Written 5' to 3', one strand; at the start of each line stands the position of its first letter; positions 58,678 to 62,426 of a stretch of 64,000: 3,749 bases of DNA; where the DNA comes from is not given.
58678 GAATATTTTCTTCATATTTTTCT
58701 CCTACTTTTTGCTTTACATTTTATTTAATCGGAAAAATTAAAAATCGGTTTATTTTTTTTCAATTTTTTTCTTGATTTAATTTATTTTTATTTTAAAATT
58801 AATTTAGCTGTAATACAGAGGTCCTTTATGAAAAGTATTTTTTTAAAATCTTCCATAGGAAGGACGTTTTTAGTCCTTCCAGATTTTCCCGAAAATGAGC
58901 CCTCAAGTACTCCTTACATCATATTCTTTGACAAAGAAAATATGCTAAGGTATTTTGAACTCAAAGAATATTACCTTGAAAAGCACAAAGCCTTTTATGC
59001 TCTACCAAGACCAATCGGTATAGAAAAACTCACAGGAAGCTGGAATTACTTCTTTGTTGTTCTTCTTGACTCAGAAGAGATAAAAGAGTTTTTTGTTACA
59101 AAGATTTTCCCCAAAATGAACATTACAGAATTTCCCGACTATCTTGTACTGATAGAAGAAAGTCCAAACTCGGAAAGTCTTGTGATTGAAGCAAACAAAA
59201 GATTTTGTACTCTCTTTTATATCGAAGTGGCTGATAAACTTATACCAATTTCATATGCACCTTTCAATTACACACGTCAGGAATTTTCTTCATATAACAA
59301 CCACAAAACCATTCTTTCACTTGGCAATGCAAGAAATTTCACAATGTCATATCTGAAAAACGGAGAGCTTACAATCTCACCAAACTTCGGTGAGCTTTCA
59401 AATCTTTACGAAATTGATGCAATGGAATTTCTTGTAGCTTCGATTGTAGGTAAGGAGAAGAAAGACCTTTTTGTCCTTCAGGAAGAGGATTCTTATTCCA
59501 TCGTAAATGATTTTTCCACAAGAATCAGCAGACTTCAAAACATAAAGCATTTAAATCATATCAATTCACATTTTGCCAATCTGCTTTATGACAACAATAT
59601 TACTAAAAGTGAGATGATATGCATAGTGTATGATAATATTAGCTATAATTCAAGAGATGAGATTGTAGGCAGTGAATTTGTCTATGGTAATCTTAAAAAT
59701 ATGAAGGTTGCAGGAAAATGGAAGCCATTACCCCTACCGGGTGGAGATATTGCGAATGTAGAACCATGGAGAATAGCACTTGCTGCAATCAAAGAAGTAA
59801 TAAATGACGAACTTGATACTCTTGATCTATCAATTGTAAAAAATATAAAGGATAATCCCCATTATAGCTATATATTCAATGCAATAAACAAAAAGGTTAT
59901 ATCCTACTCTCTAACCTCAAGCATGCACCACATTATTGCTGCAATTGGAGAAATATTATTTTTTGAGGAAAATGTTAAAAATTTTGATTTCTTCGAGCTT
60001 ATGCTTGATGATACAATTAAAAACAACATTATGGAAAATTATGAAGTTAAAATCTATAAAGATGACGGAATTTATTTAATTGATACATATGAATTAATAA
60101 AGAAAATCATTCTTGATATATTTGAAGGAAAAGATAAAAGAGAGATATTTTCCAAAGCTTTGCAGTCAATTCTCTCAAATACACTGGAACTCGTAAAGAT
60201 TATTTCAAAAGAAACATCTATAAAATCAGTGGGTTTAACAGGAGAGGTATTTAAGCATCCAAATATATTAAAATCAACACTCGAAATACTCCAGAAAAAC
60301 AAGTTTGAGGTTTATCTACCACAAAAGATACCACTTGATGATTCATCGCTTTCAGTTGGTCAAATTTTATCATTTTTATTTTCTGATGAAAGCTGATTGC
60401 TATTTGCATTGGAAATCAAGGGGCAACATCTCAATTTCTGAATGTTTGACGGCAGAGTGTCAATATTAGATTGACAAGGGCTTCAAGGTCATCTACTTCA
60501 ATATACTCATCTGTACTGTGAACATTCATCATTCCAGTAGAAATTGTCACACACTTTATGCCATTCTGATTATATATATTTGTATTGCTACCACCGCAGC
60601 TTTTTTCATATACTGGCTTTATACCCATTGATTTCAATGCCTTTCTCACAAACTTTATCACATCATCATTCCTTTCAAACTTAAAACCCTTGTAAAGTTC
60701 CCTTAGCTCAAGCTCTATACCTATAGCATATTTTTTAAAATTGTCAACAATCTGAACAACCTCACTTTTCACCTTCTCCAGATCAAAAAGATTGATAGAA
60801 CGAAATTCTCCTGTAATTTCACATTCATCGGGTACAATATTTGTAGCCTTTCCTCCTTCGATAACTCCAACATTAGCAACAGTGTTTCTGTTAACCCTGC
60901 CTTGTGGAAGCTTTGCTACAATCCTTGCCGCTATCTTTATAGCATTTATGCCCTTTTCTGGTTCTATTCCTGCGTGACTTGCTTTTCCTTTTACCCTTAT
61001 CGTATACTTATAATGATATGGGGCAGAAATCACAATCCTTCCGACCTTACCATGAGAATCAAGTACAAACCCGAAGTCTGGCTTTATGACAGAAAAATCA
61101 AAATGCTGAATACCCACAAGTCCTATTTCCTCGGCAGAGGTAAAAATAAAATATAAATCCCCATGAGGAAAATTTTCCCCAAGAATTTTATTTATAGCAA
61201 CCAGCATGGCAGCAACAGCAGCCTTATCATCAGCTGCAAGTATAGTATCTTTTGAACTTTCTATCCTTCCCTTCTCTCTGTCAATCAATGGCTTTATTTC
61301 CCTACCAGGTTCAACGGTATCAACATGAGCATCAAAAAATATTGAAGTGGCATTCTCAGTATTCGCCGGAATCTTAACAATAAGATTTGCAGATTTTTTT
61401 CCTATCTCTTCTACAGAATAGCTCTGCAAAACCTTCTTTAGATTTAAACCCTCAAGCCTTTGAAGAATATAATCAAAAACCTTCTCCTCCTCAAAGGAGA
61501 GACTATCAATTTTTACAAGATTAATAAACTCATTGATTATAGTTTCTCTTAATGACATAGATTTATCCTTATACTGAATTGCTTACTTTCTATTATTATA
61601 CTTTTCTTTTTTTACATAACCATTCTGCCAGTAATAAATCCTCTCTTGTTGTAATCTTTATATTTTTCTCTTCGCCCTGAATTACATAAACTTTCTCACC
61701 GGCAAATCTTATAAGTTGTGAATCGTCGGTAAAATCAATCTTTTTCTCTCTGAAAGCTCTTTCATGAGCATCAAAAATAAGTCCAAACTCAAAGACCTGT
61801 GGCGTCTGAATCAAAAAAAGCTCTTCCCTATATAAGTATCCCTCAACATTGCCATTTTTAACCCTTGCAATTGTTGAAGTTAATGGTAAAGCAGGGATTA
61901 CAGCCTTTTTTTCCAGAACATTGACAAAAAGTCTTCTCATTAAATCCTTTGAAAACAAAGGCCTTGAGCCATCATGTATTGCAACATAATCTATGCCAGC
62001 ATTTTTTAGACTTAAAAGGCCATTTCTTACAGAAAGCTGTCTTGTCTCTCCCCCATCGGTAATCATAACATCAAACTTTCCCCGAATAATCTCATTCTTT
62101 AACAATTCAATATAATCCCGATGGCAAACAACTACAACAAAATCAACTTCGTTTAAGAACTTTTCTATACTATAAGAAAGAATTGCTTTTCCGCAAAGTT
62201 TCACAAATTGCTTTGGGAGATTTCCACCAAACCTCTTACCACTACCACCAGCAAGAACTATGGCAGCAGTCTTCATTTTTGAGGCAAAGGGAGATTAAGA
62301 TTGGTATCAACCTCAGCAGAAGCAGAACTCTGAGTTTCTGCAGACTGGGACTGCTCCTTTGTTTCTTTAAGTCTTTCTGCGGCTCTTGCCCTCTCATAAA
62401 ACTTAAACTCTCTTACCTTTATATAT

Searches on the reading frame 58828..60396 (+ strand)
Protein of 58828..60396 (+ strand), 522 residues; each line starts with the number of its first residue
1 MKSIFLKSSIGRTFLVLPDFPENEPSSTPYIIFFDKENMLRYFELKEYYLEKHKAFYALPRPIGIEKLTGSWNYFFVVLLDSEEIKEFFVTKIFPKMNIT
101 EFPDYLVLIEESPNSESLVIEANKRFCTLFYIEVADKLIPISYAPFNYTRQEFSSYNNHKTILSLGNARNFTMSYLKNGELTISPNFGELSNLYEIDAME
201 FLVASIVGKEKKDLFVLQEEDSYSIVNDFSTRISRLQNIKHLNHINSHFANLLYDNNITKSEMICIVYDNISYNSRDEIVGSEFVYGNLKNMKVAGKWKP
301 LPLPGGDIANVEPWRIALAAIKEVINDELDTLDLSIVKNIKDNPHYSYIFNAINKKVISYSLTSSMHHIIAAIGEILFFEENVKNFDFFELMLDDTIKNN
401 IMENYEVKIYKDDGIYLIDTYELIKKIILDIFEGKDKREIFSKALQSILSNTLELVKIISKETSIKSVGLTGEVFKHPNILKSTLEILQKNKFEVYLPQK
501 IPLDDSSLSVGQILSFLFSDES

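Call 60: search_protein_families(library=pfam, proteins=[window:58828-60396:+], max_evalue=0.00001)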
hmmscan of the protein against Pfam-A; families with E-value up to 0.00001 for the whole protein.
window:58828-60396:+ (522 aa): 1 family
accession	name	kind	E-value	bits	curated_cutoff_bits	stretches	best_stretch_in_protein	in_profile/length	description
PF22521.2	HypF_C_2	-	5.3e-29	102.1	27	1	267-512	3-241/241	Carbamoyltransferase, Kae1-like Domain, second subdomain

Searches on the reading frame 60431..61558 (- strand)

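Call 60: search_protein_families(library=pfam, proteins=[window:60431-61558:-], max_evalue=0.00001)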
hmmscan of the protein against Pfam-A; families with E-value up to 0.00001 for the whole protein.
window:60431-61558:- (375 aa): 4 families
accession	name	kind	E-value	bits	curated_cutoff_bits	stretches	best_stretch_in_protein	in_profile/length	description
PF07687.19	M20_dimer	-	9.6e-23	80.6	21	1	185-274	9-102/107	Peptidase dimerisation domain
PF01546.33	Peptidase_M20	-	1.2e-17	65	24.6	1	75-369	2-204/206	Peptidase family M20/M25/M40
PF05343.19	Peptidase_M42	-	2.8e-15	56.6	23.2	1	108-168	132-190/292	M42 glutamyl aminopeptidase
PF04389.22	Peptidase_M28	-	4.2e-10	40.1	21.3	1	58-153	1-76/193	Peptidase family M28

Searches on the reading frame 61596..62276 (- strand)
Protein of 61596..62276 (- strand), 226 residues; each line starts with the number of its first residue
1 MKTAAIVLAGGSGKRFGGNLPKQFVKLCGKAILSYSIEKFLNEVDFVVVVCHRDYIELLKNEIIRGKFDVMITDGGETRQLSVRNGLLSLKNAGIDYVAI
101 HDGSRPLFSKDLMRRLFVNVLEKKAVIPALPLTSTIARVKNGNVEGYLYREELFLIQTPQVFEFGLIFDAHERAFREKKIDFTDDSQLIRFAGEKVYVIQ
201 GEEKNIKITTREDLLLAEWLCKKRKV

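Call 60: search_protein_families(library=pfam, proteins=[window:61596-62276:-], max_evalue=0.00001)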
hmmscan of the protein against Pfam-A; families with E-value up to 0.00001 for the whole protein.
window:61596-62276:- (226 aa): 2 families
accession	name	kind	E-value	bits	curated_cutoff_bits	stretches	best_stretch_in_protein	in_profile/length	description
PF01128.25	IspD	-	2.1e-51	175.2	27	1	4-220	2-218/221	2-C-methyl-D-erythritol 4-phosphate cytidylyltransferase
PF12804.13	NTP_transf_3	-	4.6e-10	40.3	27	1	5-122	1-113/160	MobA-like NTP transferase domain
